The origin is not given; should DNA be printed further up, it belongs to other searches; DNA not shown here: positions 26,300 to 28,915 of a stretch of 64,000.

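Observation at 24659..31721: Uncharacterised six-gene envelope glycosylation cluster appended directly to kdsB-pyrG-lptC-lptA-lptB-rpoN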

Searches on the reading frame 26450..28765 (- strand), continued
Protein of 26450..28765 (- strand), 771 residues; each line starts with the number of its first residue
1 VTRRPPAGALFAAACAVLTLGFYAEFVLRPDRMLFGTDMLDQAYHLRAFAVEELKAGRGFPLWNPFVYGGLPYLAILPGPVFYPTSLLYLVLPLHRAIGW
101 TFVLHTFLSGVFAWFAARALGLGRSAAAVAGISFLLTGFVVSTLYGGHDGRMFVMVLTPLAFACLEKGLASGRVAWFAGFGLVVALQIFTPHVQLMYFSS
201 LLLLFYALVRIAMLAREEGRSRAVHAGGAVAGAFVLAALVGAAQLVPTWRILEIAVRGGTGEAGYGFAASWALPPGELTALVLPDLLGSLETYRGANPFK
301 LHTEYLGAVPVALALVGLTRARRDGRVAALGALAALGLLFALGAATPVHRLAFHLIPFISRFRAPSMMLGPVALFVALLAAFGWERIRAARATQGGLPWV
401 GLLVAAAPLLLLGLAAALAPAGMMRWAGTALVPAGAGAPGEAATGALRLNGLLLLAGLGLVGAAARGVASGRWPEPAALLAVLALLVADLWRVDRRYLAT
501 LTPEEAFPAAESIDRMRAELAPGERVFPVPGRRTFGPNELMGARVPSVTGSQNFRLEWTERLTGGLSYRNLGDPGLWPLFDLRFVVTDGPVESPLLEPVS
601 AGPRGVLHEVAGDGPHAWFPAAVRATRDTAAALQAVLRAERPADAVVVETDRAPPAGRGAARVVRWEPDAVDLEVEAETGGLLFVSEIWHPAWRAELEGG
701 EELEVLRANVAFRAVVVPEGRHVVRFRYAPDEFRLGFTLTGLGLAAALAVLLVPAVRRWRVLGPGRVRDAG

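Call 59: find_encoding_contigs(protein=P0328, flank=10000, max_places=1)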
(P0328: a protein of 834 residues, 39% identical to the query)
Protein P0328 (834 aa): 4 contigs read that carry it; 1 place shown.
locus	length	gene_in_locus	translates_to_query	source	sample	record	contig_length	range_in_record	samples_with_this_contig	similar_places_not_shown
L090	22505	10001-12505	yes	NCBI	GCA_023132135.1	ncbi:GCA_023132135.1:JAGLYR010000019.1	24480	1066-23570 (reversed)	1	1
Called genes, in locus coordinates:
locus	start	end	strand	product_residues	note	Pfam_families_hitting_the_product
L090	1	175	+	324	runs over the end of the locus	PF03706:LPG_synthase_TM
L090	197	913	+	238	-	PF00535:Glycos_transf_2, PF13641:Glyco_tranf_2_3 (weak)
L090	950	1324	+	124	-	PF10066:DUF2304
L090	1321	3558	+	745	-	PF13371:TPR_9 (faint), PF07719:TPR_2 (faint), PF13174:TPR_6 (faint), PF13428:TPR_14 (faint), PF13432:TPR_16 (weak), PF14559:TPR_19 (faint)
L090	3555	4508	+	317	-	PF13641:Glyco_tranf_2_3 (weak), PF00535:Glycos_transf_2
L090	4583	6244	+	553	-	-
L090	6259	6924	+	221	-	PF00535:Glycos_transf_2, PF10111:Glyco_tranf_2_2 (weak), PF13641:Glyco_tranf_2_3 (weak)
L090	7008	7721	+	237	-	PF13489:Methyltransf_23, PF08241:Methyltransf_11, PF08242:Methyltransf_12, PF13649:Methyltransf_25, PF13847:Methyltransf_31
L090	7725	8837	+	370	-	PF13477:Glyco_trans_4_2, PF13439:Glyco_transf_4, PF13579:Glyco_trans_4_4, PF20706:GT4-conflict (weak), PF00534:Glycos_transf_1, PF13524:Glyco_trans_1_2, PF13692:Glyco_trans_1_4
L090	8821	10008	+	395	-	PF02350:Epimerase_2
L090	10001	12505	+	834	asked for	PF09586:YfhO (faint)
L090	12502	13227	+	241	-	PF00535:Glycos_transf_2, PF13641:Glyco_tranf_2_3 (weak)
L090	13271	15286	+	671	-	PF00535:Glycos_transf_2, PF13641:Glyco_tranf_2_3, PF13632:Glyco_trans_2_3, PF13727:CoA_binding_3, PF02397:Bac_transf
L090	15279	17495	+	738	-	PF07494:Reg_prop (faint)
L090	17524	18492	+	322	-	PF00106:adh_short (weak), PF01073:3Beta_HSD, PF01370:Epimerase, PF02719:Polysacc_synt_2, PF04321:RmlD_sub_bind, PF07993:NAD_binding_4, PF16363:GDP_Man_Dehyd, PF13460:NAD_binding_10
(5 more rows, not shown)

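Call 63: find_encoding_contigs(protein=P0374, flank=10000, max_places=1)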
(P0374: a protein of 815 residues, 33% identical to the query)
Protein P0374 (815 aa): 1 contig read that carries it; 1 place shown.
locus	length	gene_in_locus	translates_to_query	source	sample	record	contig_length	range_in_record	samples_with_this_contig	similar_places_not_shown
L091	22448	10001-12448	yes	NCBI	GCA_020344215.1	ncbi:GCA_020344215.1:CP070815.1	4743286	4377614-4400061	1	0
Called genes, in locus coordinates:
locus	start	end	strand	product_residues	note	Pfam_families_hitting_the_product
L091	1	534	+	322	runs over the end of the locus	PF13580:SIS_2 (faint), PF01380:SIS, PF00571:CBS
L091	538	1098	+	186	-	PF06835:LptC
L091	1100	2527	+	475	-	-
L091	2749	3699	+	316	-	PF00005:ABC_tran, PF13304:AAA_21 (faint)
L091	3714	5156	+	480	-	PF00309:Sigma54_AID, PF04963:Sigma54_CBD, PF04552:Sigma54_DBD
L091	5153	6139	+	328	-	PF00535:Glycos_transf_2, PF13641:Glyco_tranf_2_3 (weak)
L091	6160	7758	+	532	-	-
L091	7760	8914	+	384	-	PF13579:Glyco_trans_4_4 (weak), PF02350:Epimerase_2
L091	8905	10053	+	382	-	PF20706:GT4-conflict (weak), PF13439:Glyco_transf_4, PF13477:Glyco_trans_4_2 (weak), PF13579:Glyco_trans_4_4, PF00534:Glycos_transf_1, PF13692:Glyco_trans_1_4, PF13524:Glyco_trans_1_2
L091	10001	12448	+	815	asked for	-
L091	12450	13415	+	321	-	PF03706:LPG_synthase_TM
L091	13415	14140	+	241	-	PF00535:Glycos_transf_2, PF13641:Glyco_tranf_2_3 (weak)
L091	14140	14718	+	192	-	PF00702:Hydrolase (faint), PF08645:PNK3P (faint), PF13419:HAD_2 (weak), PF13242:Hydrolase_like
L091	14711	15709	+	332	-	PF00294:PfkB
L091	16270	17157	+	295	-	PF26550:Tricorn_2nd, PF00930:DPPIV_N (faint), PF26549:Tricorn_N, PF07676:PD40, PF26549:Tricorn_N, PF07676:PD40, PF26549:Tricorn_N, PF07676:PD40 (weak), +1 more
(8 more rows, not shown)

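Call 64: find_homologous_proteins(query=P0374, max_evalue=1e-30)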
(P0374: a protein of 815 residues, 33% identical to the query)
Query P0374 (815 aa): 2503 proteins with E <= 1e-30 among 8000 candidates; the best 120 are listed.
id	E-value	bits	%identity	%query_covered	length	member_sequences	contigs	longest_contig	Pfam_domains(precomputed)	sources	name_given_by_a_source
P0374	0.0e+0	1833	100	100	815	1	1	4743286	-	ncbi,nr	ncbi:MAG: hypothetical protein JSV86_20470 [Gemmatimonadota bacterium]|nr:MAG: hypothetical protein 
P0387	0.0e+0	1313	73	96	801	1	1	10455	PF09586.17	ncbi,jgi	ncbi:MAG: YfhO family protein [Gemmatimonadales bacterium]|jgi:hypothetical protein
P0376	0.0e+0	1301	73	96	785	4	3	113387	PF09586.17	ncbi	-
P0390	0.0e+0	1296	72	97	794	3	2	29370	PF09586.17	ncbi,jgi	jgi:hypothetical protein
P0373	0.0e+0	1296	71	98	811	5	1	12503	PF09586.17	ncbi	ncbi:MAG: hypothetical protein PVG79_04795 [Gemmatimonadales bacterium]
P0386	0.0e+0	1291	71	97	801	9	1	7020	-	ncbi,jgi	jgi:hypothetical protein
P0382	0.0e+0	1276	70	98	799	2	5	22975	PF09586.17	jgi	jgi:hypothetical protein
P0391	0.0e+0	1273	71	97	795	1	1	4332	PF09586.17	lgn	-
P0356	0.0e+0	1193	66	100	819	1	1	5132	PF09586.17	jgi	jgi:hypothetical protein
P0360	0.0e+0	1180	66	100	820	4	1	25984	-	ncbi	-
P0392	0.0e+0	1169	65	98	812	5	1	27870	PF09586.17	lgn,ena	-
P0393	0.0e+0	1155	64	100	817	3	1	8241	-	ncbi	-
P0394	0.0e+0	1152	64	100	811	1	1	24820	PF09586.17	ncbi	-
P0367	0.0e+0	1148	64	100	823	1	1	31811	PF09586.17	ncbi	-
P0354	0.0e+0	1145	65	97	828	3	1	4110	-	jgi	jgi:hypothetical protein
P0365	0.0e+0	1137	64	97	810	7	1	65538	PF09586.17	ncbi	-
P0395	0.0e+0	1136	64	97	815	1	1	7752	PF09586.17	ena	-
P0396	0.0e+0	1132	65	97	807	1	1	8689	PF09586.17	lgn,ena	-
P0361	0.0e+0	1127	64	100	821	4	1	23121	PF09586.17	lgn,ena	-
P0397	0.0e+0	1122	63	99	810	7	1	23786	PF09586.17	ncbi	-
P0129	0.0e+0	1119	62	99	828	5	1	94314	PF09586.17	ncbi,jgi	jgi:hypothetical protein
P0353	0.0e+0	1118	62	99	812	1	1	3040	PF09586.17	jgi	jgi:hypothetical protein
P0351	0.0e+0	1094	62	99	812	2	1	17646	PF09586.17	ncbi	-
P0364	0.0e+0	1084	61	99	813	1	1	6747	PF09586.17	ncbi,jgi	ncbi:MAG: YfhO family protein [Gemmatimonadales bacterium]|jgi:hypothetical protein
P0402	0.0e+0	1077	61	95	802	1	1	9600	PF09586.17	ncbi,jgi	jgi:hypothetical protein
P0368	0.0e+0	1074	61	99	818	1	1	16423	PF09586.17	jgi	jgi:hypothetical protein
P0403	0.0e+0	1073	61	97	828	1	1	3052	PF09586.17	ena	-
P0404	0.0e+0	1064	59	100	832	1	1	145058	PF09586.17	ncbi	-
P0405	0.0e+0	1062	59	100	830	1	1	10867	PF09586.17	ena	-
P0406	0.0e+0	1060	61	95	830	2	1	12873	PF09586.17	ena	-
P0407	0.0e+0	1057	59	97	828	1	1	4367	PF09586.17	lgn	-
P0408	0.0e+0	1056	60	97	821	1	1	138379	PF09586.17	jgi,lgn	-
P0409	0.0e+0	1053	60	98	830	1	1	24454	PF09586.17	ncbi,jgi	jgi:hypothetical protein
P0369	0.0e+0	1049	61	96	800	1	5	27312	PF09586.17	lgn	-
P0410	2.2e-298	1010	64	88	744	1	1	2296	PF09586.17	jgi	jgi:hypothetical protein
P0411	1.2e-296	1004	60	96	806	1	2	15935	PF09586.17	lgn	-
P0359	6.4e-295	999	58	100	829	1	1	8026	PF09586.17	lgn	-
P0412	2.1e-292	990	59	94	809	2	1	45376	PF09586.17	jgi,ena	jgi:hypothetical protein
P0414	3.2e-254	864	62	80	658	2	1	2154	PF09586.17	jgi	-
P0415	1.0e-227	776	50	92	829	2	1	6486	PF09586.17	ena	-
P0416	1.1e-226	773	50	94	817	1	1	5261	PF09586.17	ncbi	ncbi:MAG: hypothetical protein ACOC8B_01960 [Gemmatimonadota bacterium]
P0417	9.5e-225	766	46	67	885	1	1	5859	PF09586.17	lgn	-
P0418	1.0e-224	766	49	94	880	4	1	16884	PF09586.17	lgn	-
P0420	7.2e-223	760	49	93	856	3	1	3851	PF09586.17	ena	-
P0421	4.3e-222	758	50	95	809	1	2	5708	PF09586.17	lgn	-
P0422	1.1e-220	753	49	97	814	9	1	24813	PF09586.17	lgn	-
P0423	1.0e-219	750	59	73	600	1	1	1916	PF09586.17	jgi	jgi:hypothetical protein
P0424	1.2e-219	750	49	92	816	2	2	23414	PF09586.17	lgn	-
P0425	1.0e-218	747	49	95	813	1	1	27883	PF09586.17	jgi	jgi:hypothetical protein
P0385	2.4e-216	739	48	94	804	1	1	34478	PF09586.17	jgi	jgi:hypothetical protein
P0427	9.3e-216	737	48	99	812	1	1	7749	PF09586.17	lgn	-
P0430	1.2e-213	730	48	97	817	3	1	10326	PF09586.17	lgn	-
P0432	1.1e-212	727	46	96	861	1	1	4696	PF09586.17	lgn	-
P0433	2.7e-212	725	47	96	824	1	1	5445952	PF09586.17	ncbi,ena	-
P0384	3.8e-211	721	48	94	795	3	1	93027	PF09586.17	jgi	jgi:hypothetical protein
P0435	1.8e-208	713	48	92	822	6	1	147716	PF09586.17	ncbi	ncbi:MAG TPA: YfhO family protein [Longimicrobiales bacterium]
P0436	5.8e-207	708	47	95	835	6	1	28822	PF09586.17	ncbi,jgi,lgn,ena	-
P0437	7.5e-206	704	47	94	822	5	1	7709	PF09586.17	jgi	-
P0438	4.9e-205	701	62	64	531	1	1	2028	PF09586.17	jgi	jgi:hypothetical protein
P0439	9.9e-205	700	46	95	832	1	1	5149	PF09586.17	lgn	-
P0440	1.3e-203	697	47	95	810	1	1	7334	PF09586.17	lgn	-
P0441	1.7e-203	696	44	99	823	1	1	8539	PF09586.17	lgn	-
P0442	2.1e-203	696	46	95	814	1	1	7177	PF09586.17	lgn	-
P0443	2.2e-203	696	46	99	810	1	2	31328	PF09586.17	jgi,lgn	jgi:hypothetical protein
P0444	1.5e-202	693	47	90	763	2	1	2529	PF09586.17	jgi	jgi:hypothetical protein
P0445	2.0e-202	693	48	92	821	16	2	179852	PF09586.17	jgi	-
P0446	2.5e-202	692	45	96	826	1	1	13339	PF09586.17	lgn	-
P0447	4.1e-202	692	47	92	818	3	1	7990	PF09586.17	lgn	-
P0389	1.4e-201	690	46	97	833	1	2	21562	PF09586.17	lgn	-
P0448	5.5e-201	688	46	97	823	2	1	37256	PF09586.17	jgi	-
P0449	5.8e-201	688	47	94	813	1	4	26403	PF09586.17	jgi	jgi:hypothetical protein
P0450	2.4e-200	686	46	97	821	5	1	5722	PF09586.17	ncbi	-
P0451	1.6e-199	683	44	97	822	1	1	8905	PF09586.17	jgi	jgi:hypothetical protein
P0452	1.7e-199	683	45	96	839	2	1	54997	PF09586.17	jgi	jgi:hypothetical protein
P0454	2.7e-199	682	45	94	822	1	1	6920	PF09586.17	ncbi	-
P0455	3.6e-198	679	44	96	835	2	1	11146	PF09586.17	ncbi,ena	-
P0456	1.1e-197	677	45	96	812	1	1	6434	PF09586.17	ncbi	-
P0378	4.2e-197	675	46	95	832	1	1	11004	PF09586.17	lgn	-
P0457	4.3e-197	675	47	93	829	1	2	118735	PF09586.17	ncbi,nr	ncbi:MAG: hypothetical protein L0271_02220 [Gemmatimonadetes bacterium]|nr:hypothetical protein [Gem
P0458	4.9e-197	675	43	98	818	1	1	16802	PF09586.17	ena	-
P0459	6.8e-197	674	46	94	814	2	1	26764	PF09586.17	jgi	jgi:hypothetical protein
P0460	1.2e-196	674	43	97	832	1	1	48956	PF09586.17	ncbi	-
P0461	1.2e-196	674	45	94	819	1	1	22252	PF09586.17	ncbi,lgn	-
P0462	2.3e-196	673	47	92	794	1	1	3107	PF09586.17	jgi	jgi:hypothetical protein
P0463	5.7e-196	671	44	99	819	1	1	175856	PF09586.17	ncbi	-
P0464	6.6e-196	671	47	93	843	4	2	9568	PF09586.17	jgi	jgi:hypothetical protein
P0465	7.8e-196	671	46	93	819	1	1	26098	PF09586.17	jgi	jgi:hypothetical protein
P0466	8.3e-196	671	44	95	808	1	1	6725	PF09586.17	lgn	-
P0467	8.5e-196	671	45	93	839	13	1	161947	PF09586.17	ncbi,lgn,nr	ncbi:MAG TPA: YfhO family protein [Longimicrobiales bacterium]|nr:YfhO family protein [Longimicrobia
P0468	9.6e-196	671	44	97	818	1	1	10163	PF09586.17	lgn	-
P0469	9.6e-196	671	46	98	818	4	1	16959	PF09586.17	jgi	jgi:hypothetical protein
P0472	1.3e-195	670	43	97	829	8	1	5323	PF09586.17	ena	-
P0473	1.7e-195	670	45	92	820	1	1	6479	PF09586.17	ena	-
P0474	1.3e-194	667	46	94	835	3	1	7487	PF09586.17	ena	-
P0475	2.0e-194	666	44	95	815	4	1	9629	PF09586.17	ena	-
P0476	2.7e-194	666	46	93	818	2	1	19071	PF09586.17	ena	-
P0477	3.4e-194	665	44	95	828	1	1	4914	PF09586.17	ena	-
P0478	3.7e-194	665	47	90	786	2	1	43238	PF09586.17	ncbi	ncbi:MAG: YfhO family protein [Longimicrobiales bacterium]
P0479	1.3e-193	663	42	99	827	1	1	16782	PF09586.17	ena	-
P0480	5.7e-193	661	46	95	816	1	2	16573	PF09586.17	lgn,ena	-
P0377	6.0e-193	661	44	93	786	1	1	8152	PF09586.17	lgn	-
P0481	6.0e-193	661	46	92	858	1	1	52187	PF09586.17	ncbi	-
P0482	7.9e-193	661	44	93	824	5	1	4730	PF10131.16,PF09586.17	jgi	jgi:hypothetical protein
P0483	8.9e-193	661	45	92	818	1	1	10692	PF09586.17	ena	-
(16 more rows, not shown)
